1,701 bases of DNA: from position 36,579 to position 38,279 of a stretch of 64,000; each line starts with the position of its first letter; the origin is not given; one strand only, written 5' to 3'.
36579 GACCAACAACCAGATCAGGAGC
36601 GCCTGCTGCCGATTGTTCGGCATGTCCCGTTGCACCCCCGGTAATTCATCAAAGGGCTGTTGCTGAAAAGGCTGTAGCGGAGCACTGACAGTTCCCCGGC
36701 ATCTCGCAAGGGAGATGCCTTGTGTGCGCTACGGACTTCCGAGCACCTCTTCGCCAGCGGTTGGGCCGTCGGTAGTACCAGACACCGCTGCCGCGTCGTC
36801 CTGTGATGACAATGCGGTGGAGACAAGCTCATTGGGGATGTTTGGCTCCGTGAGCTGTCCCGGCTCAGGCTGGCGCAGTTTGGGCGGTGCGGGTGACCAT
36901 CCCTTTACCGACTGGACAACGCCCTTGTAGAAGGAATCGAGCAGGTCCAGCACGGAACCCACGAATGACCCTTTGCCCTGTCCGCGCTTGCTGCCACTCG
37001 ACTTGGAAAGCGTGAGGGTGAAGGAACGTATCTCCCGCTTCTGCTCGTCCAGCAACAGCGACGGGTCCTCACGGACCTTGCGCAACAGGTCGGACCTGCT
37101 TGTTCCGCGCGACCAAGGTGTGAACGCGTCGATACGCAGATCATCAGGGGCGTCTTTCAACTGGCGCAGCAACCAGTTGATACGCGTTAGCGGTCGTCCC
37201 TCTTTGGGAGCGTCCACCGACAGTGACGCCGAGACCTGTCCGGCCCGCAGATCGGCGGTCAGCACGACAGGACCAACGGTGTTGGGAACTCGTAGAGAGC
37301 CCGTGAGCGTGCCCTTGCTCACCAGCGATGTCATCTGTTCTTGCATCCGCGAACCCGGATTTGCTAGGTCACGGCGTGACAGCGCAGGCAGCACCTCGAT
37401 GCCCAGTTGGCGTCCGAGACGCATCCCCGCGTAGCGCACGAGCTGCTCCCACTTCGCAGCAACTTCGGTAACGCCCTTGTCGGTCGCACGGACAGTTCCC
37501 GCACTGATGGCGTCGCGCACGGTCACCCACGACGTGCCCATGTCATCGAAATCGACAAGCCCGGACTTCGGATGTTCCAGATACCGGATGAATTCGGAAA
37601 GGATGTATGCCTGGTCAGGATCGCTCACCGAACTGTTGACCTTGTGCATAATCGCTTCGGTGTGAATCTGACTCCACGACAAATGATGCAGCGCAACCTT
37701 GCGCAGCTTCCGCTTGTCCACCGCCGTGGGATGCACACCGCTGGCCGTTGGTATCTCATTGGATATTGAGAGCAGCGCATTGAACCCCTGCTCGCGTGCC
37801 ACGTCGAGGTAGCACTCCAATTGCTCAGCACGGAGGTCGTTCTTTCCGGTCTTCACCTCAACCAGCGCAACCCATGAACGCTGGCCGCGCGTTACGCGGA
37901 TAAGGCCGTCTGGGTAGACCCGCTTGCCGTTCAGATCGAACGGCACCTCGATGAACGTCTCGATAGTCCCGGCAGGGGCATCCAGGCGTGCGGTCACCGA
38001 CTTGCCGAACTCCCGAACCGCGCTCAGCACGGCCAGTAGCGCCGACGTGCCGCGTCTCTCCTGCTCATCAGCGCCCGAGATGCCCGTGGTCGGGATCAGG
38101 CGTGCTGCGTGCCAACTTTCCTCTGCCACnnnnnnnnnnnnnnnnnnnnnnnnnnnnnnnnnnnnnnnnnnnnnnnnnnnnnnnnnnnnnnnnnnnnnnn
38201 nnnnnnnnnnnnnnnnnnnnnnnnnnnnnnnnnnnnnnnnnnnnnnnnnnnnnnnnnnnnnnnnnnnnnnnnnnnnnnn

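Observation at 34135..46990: Lower-GC ~12.5 kb accessory island beside tRNA-Met with no integrase and only uncharacterised genes: a candidate home for a novel system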

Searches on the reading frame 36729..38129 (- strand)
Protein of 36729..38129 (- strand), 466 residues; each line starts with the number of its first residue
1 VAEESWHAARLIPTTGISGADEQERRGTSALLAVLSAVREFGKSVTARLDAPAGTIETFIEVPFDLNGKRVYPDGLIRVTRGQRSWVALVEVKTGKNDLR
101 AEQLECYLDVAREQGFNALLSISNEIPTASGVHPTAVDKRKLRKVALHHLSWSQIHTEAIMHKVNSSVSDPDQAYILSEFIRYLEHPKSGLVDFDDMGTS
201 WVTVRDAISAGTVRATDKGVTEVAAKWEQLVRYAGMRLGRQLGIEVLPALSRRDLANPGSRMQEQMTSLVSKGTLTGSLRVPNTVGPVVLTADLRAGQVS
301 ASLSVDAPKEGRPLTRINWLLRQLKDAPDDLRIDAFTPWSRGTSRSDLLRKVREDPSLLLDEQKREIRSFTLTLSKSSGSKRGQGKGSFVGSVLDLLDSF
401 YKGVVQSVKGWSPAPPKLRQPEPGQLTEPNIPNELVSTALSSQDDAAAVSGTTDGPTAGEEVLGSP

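Call 16: find_homologous_proteins(query=window:36729-38129:-)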
Query window:36729-38129:- (466 aa): 3901 proteins with E <= 0.001 among 8000 candidates; the best 120 are listed.
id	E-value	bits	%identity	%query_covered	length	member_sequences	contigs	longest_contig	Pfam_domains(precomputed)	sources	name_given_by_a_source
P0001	0.0e+0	1025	100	100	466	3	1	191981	-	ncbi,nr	ncbi:MAG: hypothetical protein QOG53_3613 [Frankiales bacterium]|nr:hypothetical protein [Frankiales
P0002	4.6e-217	739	72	95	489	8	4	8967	-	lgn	-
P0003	7.5e-217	739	73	95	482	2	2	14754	-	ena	-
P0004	2.3e-207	707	71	95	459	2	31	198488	-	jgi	jgi:hypothetical protein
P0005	1.2e-206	705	73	94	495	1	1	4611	-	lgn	-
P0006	2.9e-204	697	67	95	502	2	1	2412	-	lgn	-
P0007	7.7e-204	696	69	96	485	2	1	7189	-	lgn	-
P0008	6.9e-203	693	67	97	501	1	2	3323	-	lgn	-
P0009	2.8e-200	684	72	89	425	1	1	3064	-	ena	-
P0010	2.0e-198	678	67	96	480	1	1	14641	-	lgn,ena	-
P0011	1.9e-196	671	65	98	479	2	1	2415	-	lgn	-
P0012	4.9e-196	670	67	96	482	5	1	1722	-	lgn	-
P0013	1.3e-195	669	64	95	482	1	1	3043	-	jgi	jgi:hypothetical protein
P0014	2.7e-195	668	66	96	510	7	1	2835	-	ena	-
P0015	3.4e-195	667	65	96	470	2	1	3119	-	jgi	jgi:hypothetical protein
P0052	1.4e-186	639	64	97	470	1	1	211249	-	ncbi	-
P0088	7.8e-181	620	63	95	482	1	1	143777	-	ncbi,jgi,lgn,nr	ncbi:MAG TPA: hypothetical protein VGX28_03100 [Frankiaceae bacterium]|jgi:hypothetical protein|nr:h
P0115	1.9e-178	612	59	100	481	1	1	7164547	-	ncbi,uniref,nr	ncbi:hypothetical protein [Jiangella mangrovi]|uniref:Stress response protein n=1 Tax=Jiangella mang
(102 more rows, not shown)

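Call 17: find_encoding_contigs(protein=P0115, flank=8000, max_places=2)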
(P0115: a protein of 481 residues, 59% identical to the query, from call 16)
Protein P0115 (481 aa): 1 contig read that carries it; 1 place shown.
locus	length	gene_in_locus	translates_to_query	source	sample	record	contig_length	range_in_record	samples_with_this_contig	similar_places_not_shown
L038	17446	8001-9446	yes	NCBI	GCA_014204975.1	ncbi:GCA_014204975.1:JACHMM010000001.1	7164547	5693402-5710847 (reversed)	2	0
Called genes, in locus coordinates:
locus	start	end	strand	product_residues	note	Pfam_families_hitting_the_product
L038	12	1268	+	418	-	-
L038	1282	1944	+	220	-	-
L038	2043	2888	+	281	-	PF13653:GDPD_2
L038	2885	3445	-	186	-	PF13649:Methyltransf_25, PF08241:Methyltransf_11 (weak), PF08242:Methyltransf_12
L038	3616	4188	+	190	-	-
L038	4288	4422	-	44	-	-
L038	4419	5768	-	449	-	PF09346:SMI1_KNR4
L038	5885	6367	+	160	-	-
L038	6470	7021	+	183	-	PF27111:Rv1352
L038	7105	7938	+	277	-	PF01370:Epimerase, PF04321:RmlD_sub_bind, PF16363:GDP_Man_Dehyd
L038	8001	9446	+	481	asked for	-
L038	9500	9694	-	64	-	-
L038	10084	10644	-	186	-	PF04073:tRNA_edit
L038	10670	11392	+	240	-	PF00293:NUDIX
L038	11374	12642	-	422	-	PF07690:MFS_1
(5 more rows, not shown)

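Call 18: find_encoding_contigs(protein=P0004, flank=8000, max_places=4)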
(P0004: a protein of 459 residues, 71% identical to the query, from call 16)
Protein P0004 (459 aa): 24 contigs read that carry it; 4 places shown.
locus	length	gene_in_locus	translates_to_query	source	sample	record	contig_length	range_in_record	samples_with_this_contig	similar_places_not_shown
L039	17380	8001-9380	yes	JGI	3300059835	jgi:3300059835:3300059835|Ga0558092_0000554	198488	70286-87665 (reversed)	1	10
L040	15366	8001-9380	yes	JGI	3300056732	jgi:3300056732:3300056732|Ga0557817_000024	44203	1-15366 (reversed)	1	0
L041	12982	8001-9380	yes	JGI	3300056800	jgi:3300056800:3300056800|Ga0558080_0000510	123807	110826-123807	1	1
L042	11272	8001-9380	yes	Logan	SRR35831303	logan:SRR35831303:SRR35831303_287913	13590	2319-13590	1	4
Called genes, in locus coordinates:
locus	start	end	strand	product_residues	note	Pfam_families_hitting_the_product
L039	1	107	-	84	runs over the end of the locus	-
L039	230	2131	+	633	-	PF13289:SIR2_2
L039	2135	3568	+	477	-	-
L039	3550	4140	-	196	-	-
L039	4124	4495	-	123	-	PF00665:rve (faint), PF13683:rve_3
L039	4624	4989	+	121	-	-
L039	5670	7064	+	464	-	-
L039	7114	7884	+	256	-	PF02517:Rce1-like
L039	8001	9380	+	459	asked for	-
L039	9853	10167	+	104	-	PF02604:PhdYeFM_antitox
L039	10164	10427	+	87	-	PF05016:ParE_toxin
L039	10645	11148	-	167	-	PF22016:DUF6933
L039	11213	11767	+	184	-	-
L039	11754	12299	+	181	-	PF13683:rve_3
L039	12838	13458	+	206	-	PF00440:TetR_N, PF17754:TetR_C_14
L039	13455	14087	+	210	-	-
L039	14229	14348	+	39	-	-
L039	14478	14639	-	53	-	-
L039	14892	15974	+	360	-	PF13565:HTH_32, PF13276:HTH_21 (weak), PF00665:rve (faint), PF13683:rve_3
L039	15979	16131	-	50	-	-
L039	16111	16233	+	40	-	-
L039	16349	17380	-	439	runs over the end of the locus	-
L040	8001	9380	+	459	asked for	-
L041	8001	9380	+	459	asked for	-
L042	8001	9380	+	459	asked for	-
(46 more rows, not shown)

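Call 19: find_encoding_contigs(protein=P0052, flank=8000, max_places=2)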
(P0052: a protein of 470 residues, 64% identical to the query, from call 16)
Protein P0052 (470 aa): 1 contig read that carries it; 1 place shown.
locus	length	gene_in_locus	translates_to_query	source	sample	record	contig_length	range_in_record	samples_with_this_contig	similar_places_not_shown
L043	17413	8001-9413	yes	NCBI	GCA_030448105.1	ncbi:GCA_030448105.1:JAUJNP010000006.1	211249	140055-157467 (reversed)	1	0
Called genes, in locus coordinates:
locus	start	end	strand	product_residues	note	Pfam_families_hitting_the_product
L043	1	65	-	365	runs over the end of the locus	PF02771:Acyl-CoA_dh_N (weak), PF02770:Acyl-CoA_dh_M, PF00441:Acyl-CoA_dh_1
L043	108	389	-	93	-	-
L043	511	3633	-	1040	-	PF12419:DUF3670, PF00176:SNF2-rel_dom, PF04851:ResIII (weak), PF00271:Helicase_C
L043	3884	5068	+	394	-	PF00067:p450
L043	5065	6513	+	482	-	PF00171:Aldedh, PF05893:LuxC (weak)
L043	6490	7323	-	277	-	PF04240:Caroten_synth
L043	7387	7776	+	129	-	PF00903:Glyoxalase, PF18029:Glyoxalase_6 (weak)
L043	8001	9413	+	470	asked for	-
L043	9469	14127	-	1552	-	PF02867:Ribonuc_red_lgC, PF14890:Intein_splicing, PF14528:LAGLIDADG_3, PF02867:Ribonuc_red_lgC, PF14890:Intein_splicing, PF12637:TSCPD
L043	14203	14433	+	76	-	-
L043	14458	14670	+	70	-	-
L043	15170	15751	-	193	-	PF04264:YceI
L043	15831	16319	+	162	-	PF12802:MarR_2, PF01047:MarR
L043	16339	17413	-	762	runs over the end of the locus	PF04879:Molybdop_Fe4S4, PF00384:Molybdopterin, PF01568:Molydop_binding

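Call 22: search_solved_structures(query=A1, max_evalue=1)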
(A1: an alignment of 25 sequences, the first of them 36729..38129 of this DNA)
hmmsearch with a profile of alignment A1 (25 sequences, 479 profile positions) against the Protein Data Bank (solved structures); distinct sequences matched with E-value up to 1: 0.

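Call 31: predict_structure(alignment_id=A1)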
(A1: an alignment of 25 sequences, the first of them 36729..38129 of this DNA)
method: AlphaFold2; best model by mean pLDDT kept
length: 466 residues; sequences in the alignment: 25
mean_pLDDT: 82.9   pTM: 0.75
mean pLDDT of the five models: 82.9, 79.7, 79.4, 79.1, 78.2
residues with pLDDT >= 90: 243; 70-90: 142; 50-70: 38; < 50: 43
segments of 3 or more residues with pLDDT < 50: 425-432, 434-466
pLDDT, mean of each block of 10 residues (from residue 1): 56 64 81 90 92 92 89 93 95 86 95 96 85 89 93 88 80 87 76 83 92 91 93 90 86 86 92 95 92 95 92 92 95 86 85 94 85 94 85 95 91 57 47 43 40 36 38
secondary structure, 60 per line:
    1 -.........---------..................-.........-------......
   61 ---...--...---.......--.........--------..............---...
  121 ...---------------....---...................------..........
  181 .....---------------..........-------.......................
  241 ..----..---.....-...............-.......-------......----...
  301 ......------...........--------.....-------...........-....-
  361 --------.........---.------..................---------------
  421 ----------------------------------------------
elements in order: H2-10 H20-37 H39-47 E55-60 E64-66 E69-71 E75-81 E84-92 H101-114 E118-123 H139-142 E146-151 H152-164 H171-185 H201-210 H218-242 H252-256 H258-272 E274-280 E288-293 E298-306 H313-323 E332-336 E344-348 H349-354 H356-359 E369-377 H389-405

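Call 57: search_dna_similar(query=window:36729-38129:-, collection=plasmids, mode=protein, max_rows=15)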
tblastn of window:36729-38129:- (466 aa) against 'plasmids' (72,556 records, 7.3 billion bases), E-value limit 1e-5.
Records with a match: 11; places in all: 11; records where one place covers at least 80% of the query: 11.
Best place of each record, by identity: <60% 11.
By first word of the organism name: Streptomyces 6; Rhodococcus 5.
By predicted mobility (MOB-suite, as given by PLSDB): non-mobilizable 7; mobilizable 4.
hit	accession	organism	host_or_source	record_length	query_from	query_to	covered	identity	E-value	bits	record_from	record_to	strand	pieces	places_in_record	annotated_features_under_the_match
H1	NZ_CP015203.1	Rhodococcus sp. 008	Skate,bacterial culture,renal tissue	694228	4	417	89%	42.7%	1e-99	334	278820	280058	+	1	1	TerD family protein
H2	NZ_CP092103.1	Rhodococcus qingshengii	soil,petroleum-contaminated soil, ...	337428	4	417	89%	42.4%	9e-100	335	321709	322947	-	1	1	TerD family protein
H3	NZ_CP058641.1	Rhodococcus sp. ZPP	cell culture,soil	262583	3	421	90%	41.8%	2e-102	342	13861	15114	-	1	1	TerD family protein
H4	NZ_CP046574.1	Rhodococcus sp. WAY2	cell culture,bacterial consortium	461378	3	421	90%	41.8%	2e-102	342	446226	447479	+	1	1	TerD family protein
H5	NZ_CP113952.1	Rhodococcus sp. JS3073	culture,soil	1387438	3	417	89%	41.9%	6e-102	341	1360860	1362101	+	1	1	record has no annotation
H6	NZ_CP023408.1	Streptomyces fungicidicus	Pig,cell culture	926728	4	405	86%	37.7%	2e-72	256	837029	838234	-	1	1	TerD family protein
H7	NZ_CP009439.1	Streptomyces glaucescens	soil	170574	4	405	86%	37.7%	1e-71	253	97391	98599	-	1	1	TerD family protein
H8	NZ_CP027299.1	Streptomyces sp. SGAir0924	whole organism,air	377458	4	419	89%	36.3%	1e-70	250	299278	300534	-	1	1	TerD family protein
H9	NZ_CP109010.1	Streptomyces sp. NBC_00690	-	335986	4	409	87%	36.9%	9e-74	259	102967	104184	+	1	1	TerD family protein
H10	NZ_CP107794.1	Streptomyces clavifer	-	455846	4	405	86%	37.2%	1e-72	256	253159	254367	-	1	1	TerD family protein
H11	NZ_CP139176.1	Streptomyces sp. CL7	soild,microorganism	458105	4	405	86%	37.0%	6e-71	251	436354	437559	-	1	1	TerD family protein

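Call 59: get_annotated_region(hit=H3, flank=7000)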
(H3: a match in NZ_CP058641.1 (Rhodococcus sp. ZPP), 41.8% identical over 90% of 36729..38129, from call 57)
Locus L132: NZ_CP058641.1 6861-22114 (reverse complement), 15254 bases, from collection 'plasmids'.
description: Rhodococcus sp. ZPP plasmid pRZP3, complete sequence
organism: Rhodococcus sp. ZPP (NCBI taxid 2749906)
taxonomy: Bacteria; Actinomycetota; Actinomycetes; Mycobacteriales; Nocardiaceae; Rhodococcus; Rhodococcus sp. ZPP
host: -; source: cell culture,soil; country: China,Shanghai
typing (MOB-suite, as given by PLSDB): mobilizable; replicon rep_cluster_313; relaxase MOBP,MOBP
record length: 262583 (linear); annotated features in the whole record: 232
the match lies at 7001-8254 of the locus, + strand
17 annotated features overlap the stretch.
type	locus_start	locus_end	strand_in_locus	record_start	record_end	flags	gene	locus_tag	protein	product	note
CDS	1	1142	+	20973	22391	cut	-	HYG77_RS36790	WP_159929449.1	HAMP domain-containing sensor histidine kinase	GO:0007165 - signal transduction [Evidence IEA]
CDS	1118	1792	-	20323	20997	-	-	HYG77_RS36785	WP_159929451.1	response regulator transcription factor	GO:0000160 - phosphorelay signal transduction system [Evidence IEA]; GO:0006355 - regulation of DNA-templated ...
CDS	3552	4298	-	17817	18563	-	-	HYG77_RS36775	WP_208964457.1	RES family NAD+ phosphorylase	-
CDS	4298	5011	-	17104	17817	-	-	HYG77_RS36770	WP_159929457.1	hypothetical protein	-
CDS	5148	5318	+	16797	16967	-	-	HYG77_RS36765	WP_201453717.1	hypothetical protein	-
CDS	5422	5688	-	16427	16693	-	-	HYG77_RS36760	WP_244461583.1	hypothetical protein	-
CDS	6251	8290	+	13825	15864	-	-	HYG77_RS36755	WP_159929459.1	TerD family protein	GO:0006950 - response to stress [Evidence IEA]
CDS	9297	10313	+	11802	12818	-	-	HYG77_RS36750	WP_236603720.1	hypothetical protein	-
CDS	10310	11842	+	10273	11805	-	-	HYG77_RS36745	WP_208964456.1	ThiF family adenylyltransferase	-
CDS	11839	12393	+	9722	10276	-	-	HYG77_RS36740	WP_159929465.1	Mov34/MPN/PAD-1 family protein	-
CDS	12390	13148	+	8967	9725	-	-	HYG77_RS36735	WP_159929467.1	DUF6602 domain-containing protein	-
CDS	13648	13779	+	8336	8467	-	-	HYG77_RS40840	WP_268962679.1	hypothetical protein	-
CDS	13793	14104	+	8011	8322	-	-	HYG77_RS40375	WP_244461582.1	hypothetical protein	-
CDS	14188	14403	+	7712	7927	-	-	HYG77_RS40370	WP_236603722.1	hypothetical protein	-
CDS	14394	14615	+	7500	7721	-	-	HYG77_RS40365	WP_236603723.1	hypothetical protein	-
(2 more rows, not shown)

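Call 60: get_annotated_region(hit=H7, flank=7000)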
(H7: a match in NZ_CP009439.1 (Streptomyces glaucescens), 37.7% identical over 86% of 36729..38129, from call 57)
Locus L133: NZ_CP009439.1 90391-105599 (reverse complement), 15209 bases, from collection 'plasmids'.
description: Streptomyces glaucescens strain GLA.O plasmid pSglau1, complete sequence
organism: Streptomyces glaucescens (NCBI taxid 1907)
taxonomy: Bacteria; Actinomycetota; Actinomycetes; Kitasatosporales; Streptomycetaceae; Streptomyces; Streptomyces glaucescens
host: -; source: soil; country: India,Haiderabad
typing (MOB-suite, as given by PLSDB): mobilizable; replicon rep_cluster_1921,rep_cluster_1974; relaxase MOBF
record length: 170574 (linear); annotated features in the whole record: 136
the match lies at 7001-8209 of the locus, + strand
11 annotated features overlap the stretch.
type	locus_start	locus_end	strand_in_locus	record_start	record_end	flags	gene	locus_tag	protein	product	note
CDS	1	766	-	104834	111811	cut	-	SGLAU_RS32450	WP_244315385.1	polymorphic toxin-type HINT domain-containing protein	-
CDS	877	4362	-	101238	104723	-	-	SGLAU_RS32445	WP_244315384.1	LamG-like jellyroll fold domain-containing protein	-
CDS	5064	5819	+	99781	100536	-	-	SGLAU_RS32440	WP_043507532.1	hypothetical protein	-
CDS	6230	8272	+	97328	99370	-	-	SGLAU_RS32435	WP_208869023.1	TerD family protein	GO:0006950 - response to stress [Evidence IEA]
CDS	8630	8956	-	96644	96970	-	-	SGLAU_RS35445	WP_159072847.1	hypothetical protein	-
CDS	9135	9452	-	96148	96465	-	-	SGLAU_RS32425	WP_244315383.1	DUF6415 family natural product biosynthesis protein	-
CDS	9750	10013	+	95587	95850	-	-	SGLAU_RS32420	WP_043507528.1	hypothetical protein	-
CDS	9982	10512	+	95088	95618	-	-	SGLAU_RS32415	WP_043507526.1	DUF6879 family protein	-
CDS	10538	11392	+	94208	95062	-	-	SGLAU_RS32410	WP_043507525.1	helix-turn-helix transcriptional regulator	-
CDS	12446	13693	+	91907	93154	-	-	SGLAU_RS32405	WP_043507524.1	DUF6236 family protein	-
CDS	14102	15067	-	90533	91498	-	-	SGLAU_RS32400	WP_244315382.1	DUF3883 domain-containing protein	-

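Call 72: search_protein_families(library=pfam, max_evalue=0.01, proteins=[L132:6251-8290:+, L133:6230-8272:+, L039:5670-7064:+, L039:7114-7884:+])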
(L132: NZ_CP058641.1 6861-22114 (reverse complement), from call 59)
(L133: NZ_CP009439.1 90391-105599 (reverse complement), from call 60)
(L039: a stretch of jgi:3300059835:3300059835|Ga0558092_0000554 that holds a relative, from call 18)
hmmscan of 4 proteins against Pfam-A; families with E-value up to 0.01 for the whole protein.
L132:6251-8290:+ (679 aa): 1 family
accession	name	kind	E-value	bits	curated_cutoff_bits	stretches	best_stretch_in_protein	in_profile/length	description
PF02342.23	TerD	-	6.3e-47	159.9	25.3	1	5-171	4-187/187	TerD domain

L133:6230-8272:+ (680 aa): 1 family
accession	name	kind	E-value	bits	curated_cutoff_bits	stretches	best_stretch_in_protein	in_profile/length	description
PF02342.23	TerD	-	1.1e-49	168.9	25.3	1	2-172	6-187/187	TerD domain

L039:5670-7064:+ (464 aa): 0 families

L039:7114-7884:+ (256 aa): 1 family
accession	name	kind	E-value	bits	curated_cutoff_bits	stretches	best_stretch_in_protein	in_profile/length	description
PF02517.21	Rce1-like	-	2e-16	60.5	22.4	1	154-249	4-93/93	Type II CAAX prenyl endopeptidase Rce1-like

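Call 91: find_encoding_contigs(protein=P0003, flank=10000, max_places=2)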
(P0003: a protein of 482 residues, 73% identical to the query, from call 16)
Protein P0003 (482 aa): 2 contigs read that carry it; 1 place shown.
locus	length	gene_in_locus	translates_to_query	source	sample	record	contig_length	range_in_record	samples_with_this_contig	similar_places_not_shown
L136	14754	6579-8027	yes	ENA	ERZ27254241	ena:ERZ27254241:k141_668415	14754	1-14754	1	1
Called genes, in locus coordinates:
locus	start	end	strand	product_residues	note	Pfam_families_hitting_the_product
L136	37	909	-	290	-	PF00296:Bac_luciferase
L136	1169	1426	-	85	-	-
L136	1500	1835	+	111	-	-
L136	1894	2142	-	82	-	PF11746:DUF3303 (faint), PF14026:SCO4226-like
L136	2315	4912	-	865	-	PF08433:KTI12 (weak), PF13671:AAA_33, PF00149:Metallophos, PF16542:PNKP_ligase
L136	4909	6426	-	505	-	PF12623:Hen1_L, PF13489:Methyltransf_23, PF05175:MTS (weak), PF13847:Methyltransf_31 (faint), PF08241:Methyltransf_11 (weak), PF08242:Methyltransf_12, PF13649:Methyltransf_25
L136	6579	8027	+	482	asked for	-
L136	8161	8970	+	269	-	PF04250:DUF429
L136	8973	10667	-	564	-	PF13191:AAA_16 (faint)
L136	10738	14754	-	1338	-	?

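Call 92: find_encoding_contigs(protein=P0002, flank=10000, max_places=3)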
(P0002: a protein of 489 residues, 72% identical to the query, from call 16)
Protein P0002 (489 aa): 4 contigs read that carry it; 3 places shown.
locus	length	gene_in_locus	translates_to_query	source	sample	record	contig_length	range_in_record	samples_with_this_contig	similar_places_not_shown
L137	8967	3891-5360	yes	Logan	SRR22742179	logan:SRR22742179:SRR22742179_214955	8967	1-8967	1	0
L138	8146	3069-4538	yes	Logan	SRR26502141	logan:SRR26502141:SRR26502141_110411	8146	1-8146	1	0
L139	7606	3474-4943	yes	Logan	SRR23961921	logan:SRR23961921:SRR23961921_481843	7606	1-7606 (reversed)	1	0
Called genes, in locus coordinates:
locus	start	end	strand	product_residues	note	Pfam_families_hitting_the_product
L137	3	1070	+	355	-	?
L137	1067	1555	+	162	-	PF04542:Sigma70_r2, PF08281:Sigma70_r4_2, PF04545:Sigma70_r4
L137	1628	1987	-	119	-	-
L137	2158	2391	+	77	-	-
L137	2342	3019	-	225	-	-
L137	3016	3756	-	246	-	-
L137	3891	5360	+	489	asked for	-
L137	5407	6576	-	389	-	-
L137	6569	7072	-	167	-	PF04542:Sigma70_r2, PF22233:PhyR_sigma-like (faint), PF08281:Sigma70_r4_2, PF04545:Sigma70_r4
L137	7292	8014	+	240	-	-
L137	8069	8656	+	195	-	-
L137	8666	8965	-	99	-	?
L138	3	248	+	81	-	?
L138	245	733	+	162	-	PF04542:Sigma70_r2, PF08281:Sigma70_r4_2, PF04545:Sigma70_r4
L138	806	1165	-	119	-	-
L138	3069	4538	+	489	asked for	-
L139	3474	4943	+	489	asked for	-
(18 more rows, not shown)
